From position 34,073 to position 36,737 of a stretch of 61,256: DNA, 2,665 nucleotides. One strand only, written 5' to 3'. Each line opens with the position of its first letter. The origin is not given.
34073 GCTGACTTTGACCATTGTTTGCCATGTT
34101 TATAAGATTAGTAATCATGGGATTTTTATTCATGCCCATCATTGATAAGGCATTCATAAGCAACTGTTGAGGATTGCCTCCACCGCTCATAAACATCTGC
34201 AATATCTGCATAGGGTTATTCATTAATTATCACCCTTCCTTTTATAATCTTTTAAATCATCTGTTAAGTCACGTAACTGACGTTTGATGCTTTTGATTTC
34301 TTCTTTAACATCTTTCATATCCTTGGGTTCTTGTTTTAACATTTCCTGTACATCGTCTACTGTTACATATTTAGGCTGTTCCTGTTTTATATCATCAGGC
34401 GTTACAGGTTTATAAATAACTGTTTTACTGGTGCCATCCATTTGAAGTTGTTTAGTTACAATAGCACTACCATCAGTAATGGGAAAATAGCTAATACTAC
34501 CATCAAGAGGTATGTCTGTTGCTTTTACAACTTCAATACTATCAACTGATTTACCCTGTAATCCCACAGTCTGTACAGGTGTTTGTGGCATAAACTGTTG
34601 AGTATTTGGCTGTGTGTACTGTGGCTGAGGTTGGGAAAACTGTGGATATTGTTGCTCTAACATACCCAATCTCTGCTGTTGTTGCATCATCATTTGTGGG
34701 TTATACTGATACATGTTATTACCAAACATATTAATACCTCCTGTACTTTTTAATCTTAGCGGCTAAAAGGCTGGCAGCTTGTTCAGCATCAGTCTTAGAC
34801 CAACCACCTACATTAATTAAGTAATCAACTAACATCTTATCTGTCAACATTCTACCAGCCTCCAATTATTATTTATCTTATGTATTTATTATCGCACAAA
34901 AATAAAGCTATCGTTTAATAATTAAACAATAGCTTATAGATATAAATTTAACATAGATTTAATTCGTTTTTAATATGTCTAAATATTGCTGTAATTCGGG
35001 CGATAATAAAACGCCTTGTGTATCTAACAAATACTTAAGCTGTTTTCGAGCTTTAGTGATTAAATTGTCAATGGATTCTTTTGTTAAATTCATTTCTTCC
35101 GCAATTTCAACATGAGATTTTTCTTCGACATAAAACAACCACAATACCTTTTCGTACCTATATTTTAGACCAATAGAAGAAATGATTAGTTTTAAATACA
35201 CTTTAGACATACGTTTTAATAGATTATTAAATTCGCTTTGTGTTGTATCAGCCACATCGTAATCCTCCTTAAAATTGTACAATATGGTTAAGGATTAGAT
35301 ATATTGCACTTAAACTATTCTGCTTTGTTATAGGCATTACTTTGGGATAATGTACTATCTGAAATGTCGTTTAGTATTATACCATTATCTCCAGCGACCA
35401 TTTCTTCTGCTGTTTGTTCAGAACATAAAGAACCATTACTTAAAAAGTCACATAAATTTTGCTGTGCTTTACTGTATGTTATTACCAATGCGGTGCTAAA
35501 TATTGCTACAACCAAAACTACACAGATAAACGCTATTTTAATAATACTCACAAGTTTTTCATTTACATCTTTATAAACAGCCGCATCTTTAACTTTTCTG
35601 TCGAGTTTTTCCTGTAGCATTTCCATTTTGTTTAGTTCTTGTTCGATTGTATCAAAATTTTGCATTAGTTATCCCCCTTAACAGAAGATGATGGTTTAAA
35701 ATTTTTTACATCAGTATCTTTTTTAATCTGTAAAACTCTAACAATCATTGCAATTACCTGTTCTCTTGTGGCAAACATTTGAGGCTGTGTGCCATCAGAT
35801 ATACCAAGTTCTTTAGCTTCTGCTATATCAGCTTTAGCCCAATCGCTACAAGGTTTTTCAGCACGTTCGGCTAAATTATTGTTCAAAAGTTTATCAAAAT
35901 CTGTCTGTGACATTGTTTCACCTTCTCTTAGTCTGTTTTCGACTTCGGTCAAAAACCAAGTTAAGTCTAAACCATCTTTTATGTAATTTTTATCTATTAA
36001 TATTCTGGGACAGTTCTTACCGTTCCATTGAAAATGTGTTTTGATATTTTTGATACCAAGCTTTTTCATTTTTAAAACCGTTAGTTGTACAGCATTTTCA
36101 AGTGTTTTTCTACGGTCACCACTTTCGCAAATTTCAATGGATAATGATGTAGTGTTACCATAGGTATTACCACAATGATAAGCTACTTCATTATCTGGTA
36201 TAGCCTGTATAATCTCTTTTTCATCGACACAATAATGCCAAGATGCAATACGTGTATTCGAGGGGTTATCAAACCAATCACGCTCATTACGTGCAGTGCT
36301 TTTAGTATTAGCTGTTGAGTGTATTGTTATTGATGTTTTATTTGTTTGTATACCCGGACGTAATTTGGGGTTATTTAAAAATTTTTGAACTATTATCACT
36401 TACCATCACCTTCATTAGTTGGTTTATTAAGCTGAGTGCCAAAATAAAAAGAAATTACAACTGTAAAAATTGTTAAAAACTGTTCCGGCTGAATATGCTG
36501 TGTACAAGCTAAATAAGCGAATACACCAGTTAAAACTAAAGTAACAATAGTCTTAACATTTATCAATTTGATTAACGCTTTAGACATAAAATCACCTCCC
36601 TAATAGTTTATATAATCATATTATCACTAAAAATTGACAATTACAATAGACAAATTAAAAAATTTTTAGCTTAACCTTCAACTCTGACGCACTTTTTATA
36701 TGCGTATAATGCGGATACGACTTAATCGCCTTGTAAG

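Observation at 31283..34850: Terminator-bracketed cargo operon of eight compositionally extreme proteins with no recognisable phage function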

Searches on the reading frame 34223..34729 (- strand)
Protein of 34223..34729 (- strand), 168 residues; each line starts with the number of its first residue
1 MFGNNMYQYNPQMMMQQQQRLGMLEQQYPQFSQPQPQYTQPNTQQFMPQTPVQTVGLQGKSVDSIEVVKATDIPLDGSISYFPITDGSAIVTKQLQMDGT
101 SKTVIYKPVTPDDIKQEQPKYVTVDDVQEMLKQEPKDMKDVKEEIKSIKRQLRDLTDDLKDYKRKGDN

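Call 3: search_protein_families(library=pfam, max_evalue=0.1, proteins=[window:34223-34729:-])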
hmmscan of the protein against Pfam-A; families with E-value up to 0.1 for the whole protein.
window:34223-34729:- (168 aa): 5 families
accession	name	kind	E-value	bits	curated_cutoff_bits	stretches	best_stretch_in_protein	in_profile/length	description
PF18052.6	Rx_N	-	0.0018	18.8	27.7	1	124-166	6-48/93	Rx N-terminal domain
PF23735.1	KIF9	-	0.0075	16.9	31.9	1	115-165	11-61/140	Kinesin-like protein KIF9 domain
PF05103.18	DivIVA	-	0.015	15.7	28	1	110-165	2-61/131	DivIVA protein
PF00435.27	Spectrin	-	0.04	14.8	29.9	0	113-164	49-101/105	Spectrin repeat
PF06810.17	Phage_scaffold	-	0.063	13.7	35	1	126-168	22-65/170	Phage capsid assembly scaffolding protein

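Call 4: search_protein_families(library=phrogs, max_evalue=0.01, proteins=[window:34223-34729:-])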
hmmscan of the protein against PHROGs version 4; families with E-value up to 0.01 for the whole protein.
window:34223-34729:- (168 aa): 1 family
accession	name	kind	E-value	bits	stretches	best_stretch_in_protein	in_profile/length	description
phrog_21718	-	unknown function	2.2e-06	28.7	1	6-149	8-144/159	-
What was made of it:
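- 34223..34729 (-): g2, 168 aa. It has a Gln/Pro/Tyr/Met-rich N-terminal low-complexity region, a small conserved ~50-aa middle segment, and a C-terminal charged helix. phrog_21718 (call 4).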

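Call 15: search_protein_families(library=ncbifam, max_evalue=0.1, proteins=[window:34223-34729:-])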
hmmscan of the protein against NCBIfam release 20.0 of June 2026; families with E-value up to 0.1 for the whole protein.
window:34223-34729:- (168 aa): 0 families

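Call 48: search_solved_structures(query=A4, max_evalue=10)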
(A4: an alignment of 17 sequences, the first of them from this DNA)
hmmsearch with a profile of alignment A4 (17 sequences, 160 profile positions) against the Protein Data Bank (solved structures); distinct sequences matched with E-value up to 10: 16.
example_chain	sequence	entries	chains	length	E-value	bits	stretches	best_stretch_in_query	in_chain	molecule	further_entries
6tb4_J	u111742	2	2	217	0.13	15.6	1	15-52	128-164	Transcription initiation factor TFIID subunit 10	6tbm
6qgl_A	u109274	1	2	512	0.19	15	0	114-147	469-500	VP5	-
6j7v_A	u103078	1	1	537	0.2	14.9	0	114-147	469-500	VP5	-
1mjn_A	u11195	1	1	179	0.59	13.4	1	71-139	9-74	Integrin alpha-L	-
1mq8_B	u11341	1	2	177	0.59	13.4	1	71-139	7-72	Integrin alpha-L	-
9mmh_A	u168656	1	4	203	0.63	13.3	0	70-92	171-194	Phosphoglycerate mutase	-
3bxz_A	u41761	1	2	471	0.97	12.7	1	81-147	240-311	Preprotein translocase subunit secA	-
1ykd_A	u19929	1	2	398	1.1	12.5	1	60-99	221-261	adenylate cyclase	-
3l4f_A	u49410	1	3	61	2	11.7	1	122-149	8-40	Rho guanine nucleotide exchange factor 7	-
7kc3_C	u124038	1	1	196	2.1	11.7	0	72-139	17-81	Integrin alpha-L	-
3h4m_A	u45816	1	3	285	2.1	11.6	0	113-144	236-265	Proteasome-activating nucleotidase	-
6h9l_A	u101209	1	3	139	2.9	11.2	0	125-148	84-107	Uncharacterized protein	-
3aei_A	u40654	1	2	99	3.8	10.8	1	107-146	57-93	Prefoldin beta subunit 2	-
8y60_A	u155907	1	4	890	7.2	9.9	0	15-72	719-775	Potassium/sodium hyperpolarization-activated cyclic nucleotide-gated channel 1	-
8t4y_A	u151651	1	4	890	7.2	9.9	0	15-72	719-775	Potassium/sodium hyperpolarization-activated cyclic nucleotide-gated channel 1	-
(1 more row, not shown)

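Call 55: search_protein_families(library=padloc, max_evalue=0.01, proteins=[window:34223-34729:-])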
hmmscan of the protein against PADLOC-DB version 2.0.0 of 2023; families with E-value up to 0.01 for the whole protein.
window:34223-34729:- (168 aa): 0 families

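Call 101: list_cluster_members(proteins=[window:34226-34729:-, window:33981-34223:-, window:33111-33926:-, window:32628-33014:-, window:32124-32612:-, window:31756-32121:-, window:31286-31753:-, P0126, P0116, P0328])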
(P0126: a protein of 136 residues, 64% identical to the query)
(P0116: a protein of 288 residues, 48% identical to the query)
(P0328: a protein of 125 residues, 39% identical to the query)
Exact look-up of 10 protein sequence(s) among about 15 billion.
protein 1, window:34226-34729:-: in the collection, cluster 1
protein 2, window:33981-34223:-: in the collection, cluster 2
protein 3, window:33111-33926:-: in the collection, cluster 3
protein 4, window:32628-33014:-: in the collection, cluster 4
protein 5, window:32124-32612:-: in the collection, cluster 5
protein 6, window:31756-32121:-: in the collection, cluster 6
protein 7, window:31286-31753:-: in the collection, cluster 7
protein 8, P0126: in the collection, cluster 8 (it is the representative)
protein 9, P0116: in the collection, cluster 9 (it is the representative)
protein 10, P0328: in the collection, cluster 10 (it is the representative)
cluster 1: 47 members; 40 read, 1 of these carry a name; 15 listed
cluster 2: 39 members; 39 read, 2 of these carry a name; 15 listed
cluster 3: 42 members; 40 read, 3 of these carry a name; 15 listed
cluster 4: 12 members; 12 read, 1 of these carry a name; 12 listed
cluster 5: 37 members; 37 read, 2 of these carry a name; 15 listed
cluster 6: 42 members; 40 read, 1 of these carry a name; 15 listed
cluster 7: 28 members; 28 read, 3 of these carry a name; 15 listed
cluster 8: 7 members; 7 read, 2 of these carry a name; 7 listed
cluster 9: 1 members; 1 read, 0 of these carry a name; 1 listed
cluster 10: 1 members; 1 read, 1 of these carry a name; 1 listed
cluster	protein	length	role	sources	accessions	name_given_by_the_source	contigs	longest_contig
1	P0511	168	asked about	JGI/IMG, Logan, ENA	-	hypothetical protein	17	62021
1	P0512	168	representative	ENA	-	-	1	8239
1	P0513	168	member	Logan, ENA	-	-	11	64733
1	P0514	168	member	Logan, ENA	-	-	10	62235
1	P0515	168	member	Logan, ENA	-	-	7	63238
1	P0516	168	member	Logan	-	-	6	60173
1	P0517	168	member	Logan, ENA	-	-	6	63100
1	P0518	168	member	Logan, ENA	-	-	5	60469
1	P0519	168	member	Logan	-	-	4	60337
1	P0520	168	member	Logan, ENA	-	-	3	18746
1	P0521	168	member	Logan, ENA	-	-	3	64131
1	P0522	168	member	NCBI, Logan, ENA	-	-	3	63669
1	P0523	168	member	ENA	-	-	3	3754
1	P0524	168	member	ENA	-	-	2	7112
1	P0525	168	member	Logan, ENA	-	-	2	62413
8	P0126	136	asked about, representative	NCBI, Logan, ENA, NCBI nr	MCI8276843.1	MAG: hypothetical protein HFJ46_02800 [Clostridia bacterium] | hypothetical protein [Clostridia bacterium]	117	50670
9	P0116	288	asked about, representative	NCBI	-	-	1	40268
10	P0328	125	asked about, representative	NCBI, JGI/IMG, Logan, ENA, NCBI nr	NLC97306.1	MAG: hypothetical protein GX675_07040 [Erysipelotrichaceae bacterium] | hypothetical protein [Erysipelotrichaceae bacterium]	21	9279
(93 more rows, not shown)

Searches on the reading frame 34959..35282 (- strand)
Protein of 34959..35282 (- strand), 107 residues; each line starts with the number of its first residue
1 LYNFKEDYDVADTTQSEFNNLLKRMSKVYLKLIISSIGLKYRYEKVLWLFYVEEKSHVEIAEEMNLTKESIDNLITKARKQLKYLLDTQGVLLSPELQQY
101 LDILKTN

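Call 3: search_protein_families(library=pfam, max_evalue=0.1, proteins=[window:34959-35282:-])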
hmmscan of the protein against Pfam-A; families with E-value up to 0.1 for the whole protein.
window:34959-35282:- (107 aa): 6 families
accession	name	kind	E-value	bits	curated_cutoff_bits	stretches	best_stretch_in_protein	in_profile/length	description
PF08281.18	Sigma70_r4_2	-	9.1e-10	38.5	25.7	1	39-82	11-54/54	Sigma-70, region 4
PF04545.22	Sigma70_r4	-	8.3e-07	28.9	24.1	1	42-83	8-49/50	Sigma-70, region 4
PF04297.20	UPF0122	-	0.00015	22.4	22.7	1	41-83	20-62/101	Putative helix-turn-helix protein, YlxM / p13 like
PF16509.11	KORA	-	0.0089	16.7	26.7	1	31-79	7-55/84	TrfB plasmid transcriptional repressor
PF22177.2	PBP1_XylR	-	0.049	14.3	27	1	21-70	4-53/98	XylR N-terminal domain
PF06530.18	Phage_antitermQ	-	0.074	13.4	26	1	45-92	69-116/118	Phage antitermination protein Q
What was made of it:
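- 34959..35282 (-): Sigma-70 region-4-like small HTH protein (107 aa as an ORF, 98 aa in the public gene call). It is the regulator of the module. Pfam Sigma70_r4_2 at 9.1e-10 and r4 at 8.3e-07, with no region 2 (call 3).
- On Sigma-70 family sigma factor (34959-35282): Only region-4 models match, at residues 39-83 of 107 (call 3).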

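Call 4: search_protein_families(library=phrogs, max_evalue=0.01, proteins=[window:34959-35282:-])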
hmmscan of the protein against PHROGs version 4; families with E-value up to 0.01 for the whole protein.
window:34959-35282:- (107 aa): 7 families
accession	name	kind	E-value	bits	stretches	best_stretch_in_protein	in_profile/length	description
phrog_1740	-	transcription regulation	1.1e-06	28.4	1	42-90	172-220/567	RNA polymerase sigma factor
phrog_36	-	transcription regulation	2.7e-05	24.9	1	39-102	140-204/220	transcriptional regulator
phrog_351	-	transcription regulation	4.5e-05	23.2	1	9-91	648-731/928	RNA polymerase sigma factor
phrog_79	-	transcription regulation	0.00026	21.7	1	45-89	96-140/156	anti-termination protein Q-like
phrog_5767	-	transcription regulation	0.0051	17.2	1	12-82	268-332/393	sigma factor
phrog_23231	-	unknown function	0.0056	17.6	0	52-92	101-138/159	-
phrog_248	-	transcription regulation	0.0074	17.4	1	19-82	68-133/161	transcriptional activator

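Call 55: search_protein_families(library=padloc, max_evalue=0.01, proteins=[window:34959-35282:-])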
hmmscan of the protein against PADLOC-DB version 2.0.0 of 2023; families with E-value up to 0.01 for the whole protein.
window:34959-35282:- (107 aa): 1 family
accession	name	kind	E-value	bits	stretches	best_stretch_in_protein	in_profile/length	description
PDLC01268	CasR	-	0.0096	13.9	0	7-81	54-121/179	"CAS-I,CAS-II,CAS-III,CAS-IV,CAS-V,CAS-VI; associated_signaling"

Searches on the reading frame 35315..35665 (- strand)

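Call 3: search_protein_families(library=pfam, max_evalue=0.1, proteins=[window:35315-35665:-])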
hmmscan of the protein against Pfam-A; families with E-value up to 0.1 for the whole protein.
window:35315-35665:- (116 aa): 4 families
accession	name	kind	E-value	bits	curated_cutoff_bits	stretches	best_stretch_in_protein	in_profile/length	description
PF16326.10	ABC_tran_CTD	-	0.0013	19.3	32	1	3-39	9-44/69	ABC transporter C-terminal domain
PF01917.21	Arch_flagellin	-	0.018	15.8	29.5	1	44-72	9-37/162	Archaebacterial flagellin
PF15281.11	Consortin_C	-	0.078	13.4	30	1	19-82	31-99/114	Consortin C-terminus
PF04654.17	DUF599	-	0.088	12.6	27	1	19-66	86-132/211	Protein of unknown function, DUF599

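Call 4: search_protein_families(library=phrogs, max_evalue=0.01, proteins=[window:35315-35665:-])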
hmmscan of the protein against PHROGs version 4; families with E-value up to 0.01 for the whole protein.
window:35315-35665:- (116 aa): 0 families

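Call 55: search_protein_families(library=padloc, max_evalue=0.01, proteins=[window:35315-35665:-])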
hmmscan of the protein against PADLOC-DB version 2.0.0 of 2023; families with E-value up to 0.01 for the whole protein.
window:35315-35665:- (116 aa): 0 families

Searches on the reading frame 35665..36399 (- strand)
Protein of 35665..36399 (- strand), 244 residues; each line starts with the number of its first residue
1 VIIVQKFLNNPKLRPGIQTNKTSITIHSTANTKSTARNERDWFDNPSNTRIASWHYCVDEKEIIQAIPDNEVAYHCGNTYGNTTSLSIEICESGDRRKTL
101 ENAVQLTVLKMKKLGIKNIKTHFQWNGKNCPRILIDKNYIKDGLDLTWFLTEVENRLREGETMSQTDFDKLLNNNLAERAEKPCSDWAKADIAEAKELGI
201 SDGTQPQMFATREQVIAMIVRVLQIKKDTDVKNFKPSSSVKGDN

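Call 15: search_protein_families(library=ncbifam, max_evalue=0.1, proteins=[window:35665-36399:-])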
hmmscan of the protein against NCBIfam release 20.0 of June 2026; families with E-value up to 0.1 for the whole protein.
window:35665-36399:- (244 aa): 0 families

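Call 53: search_protein_families(library=phrogs, max_evalue=0.00001, proteins=[window:35665-36399:-])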
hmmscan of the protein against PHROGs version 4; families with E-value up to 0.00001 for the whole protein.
window:35665-36399:- (244 aa): 18 families
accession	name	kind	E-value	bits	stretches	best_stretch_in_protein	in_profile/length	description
phrog_670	-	lysis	3.8e-38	132.7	1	20-165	112-262/596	endolysin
phrog_3088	-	lysis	1.4e-35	124.2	1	13-218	13-220/248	amidase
phrog_1794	-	lysis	1e-31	111.6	1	16-167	51-210/336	amidase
phrog_833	-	lysis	3.7e-31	109.9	1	18-166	27-186/294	endolysin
phrog_9611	-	lysis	9.5e-29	101.7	1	16-138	18-155/246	endolysin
phrog_1493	-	lysis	7.5e-27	95.5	1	18-142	31-162/394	endolysin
phrog_2338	-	lysis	6.5e-26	92.5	1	15-161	21-177/346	endolysin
phrog_18955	-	unknown function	1.5e-22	80.9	1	6-134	280-419/483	-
phrog_5182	-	lysis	9.8e-22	79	1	19-122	33-142/321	endolysin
phrog_1110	-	lysis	5.6e-13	49.9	1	18-117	19-121/301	endolysin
phrog_15001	-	lysis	4.4e-11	43.5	1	22-129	44-164/367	endolysin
phrog_7698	-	lysis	6.7e-11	43.5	1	16-131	19-138/316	endolysin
phrog_4018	-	lysis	4.3e-10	40.8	1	21-132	31-139/285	amidase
phrog_3393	-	lysis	4.7e-10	40.7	1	19-127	21-135/342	endolysin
phrog_635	-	lysis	1.5e-09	38.3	1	19-132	190-313/463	endolysin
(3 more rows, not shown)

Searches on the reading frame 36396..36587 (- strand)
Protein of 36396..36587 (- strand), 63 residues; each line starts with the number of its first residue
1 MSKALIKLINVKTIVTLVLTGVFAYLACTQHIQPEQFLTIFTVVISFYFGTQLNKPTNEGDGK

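Call 15: search_protein_families(library=ncbifam, max_evalue=0.1, proteins=[window:36396-36587:-])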
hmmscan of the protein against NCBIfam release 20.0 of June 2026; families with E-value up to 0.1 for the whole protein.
window:36396-36587:- (63 aa): 0 families

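Call 53: search_protein_families(library=phrogs, max_evalue=0.00001, proteins=[window:36396-36587:-])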
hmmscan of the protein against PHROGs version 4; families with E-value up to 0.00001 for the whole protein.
window:36396-36587:- (63 aa): 2 families
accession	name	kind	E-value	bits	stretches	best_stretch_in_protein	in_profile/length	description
phrog_13256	-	unknown function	8.4e-19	68.2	1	4-58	3-57/62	-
phrog_34399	-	unknown function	1.3e-08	35.6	1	1-50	1-49/57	-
